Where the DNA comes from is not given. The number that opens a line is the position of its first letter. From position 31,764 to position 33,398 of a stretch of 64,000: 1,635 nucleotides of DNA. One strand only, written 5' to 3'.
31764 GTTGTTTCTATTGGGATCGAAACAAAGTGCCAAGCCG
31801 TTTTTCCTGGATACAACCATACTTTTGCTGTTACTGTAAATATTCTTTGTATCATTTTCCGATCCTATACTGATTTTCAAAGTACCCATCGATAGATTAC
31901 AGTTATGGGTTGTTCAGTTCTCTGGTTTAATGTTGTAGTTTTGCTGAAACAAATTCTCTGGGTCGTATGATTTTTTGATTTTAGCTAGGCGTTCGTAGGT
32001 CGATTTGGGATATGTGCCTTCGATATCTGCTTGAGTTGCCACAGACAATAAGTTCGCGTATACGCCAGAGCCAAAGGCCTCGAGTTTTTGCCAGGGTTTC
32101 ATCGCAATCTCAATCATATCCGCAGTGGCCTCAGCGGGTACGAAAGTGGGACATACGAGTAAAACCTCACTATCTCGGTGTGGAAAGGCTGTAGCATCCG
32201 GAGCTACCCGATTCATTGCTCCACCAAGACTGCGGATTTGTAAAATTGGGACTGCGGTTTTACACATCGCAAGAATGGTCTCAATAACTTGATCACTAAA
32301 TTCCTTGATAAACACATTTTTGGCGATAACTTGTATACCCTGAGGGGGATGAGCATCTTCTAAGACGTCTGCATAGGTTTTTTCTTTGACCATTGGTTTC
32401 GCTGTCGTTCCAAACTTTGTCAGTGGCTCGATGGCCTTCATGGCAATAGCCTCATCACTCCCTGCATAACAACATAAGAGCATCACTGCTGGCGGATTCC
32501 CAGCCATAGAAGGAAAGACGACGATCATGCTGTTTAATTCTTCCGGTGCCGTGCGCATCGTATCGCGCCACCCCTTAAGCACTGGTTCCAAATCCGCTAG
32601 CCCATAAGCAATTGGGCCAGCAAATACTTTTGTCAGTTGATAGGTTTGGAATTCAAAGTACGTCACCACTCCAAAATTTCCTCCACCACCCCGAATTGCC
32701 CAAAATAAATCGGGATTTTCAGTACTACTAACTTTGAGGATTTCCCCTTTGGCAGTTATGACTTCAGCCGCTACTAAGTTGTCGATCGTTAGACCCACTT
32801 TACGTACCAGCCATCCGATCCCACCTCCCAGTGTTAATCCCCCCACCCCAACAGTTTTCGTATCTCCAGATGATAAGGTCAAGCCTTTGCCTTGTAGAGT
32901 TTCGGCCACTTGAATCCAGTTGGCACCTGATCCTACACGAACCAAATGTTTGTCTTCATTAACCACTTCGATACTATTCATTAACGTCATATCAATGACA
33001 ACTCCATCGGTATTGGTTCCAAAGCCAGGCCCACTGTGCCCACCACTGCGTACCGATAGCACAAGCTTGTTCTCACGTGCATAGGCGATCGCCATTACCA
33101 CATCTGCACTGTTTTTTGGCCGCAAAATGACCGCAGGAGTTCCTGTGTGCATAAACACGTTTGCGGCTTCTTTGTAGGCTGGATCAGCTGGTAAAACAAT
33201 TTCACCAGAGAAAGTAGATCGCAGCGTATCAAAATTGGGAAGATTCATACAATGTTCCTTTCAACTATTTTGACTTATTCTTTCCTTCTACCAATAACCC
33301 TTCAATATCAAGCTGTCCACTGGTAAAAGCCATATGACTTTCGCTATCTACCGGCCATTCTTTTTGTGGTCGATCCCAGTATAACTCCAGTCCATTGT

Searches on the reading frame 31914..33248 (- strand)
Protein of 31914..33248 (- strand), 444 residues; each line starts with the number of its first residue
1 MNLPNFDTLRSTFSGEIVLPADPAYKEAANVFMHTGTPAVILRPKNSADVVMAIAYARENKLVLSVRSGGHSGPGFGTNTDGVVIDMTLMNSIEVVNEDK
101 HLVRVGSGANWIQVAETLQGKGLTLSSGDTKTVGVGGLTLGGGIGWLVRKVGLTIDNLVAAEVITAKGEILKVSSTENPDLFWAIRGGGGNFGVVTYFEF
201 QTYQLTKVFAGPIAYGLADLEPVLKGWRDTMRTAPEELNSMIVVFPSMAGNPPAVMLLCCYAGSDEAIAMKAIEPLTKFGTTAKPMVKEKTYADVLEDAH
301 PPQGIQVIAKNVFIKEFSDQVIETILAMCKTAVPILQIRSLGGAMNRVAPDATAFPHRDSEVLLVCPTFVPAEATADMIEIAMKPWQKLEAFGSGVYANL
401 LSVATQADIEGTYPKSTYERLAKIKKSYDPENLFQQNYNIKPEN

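Call 24: search_protein_families(library=pfam, proteins=[window:31914-33248:-], max_evalue=0.0001)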
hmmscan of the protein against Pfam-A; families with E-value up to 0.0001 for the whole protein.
window:31914-33248:- (444 aa): 2 families
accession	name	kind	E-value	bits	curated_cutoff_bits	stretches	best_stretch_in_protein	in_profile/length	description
PF01565.28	FAD_binding_4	-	1.6e-31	109.3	26.4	1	38-174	1-139/139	FAD binding domain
PF08031.17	BBE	-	2.8e-08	34.1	20.6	1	408-441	12-45/45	Berberine and berberine like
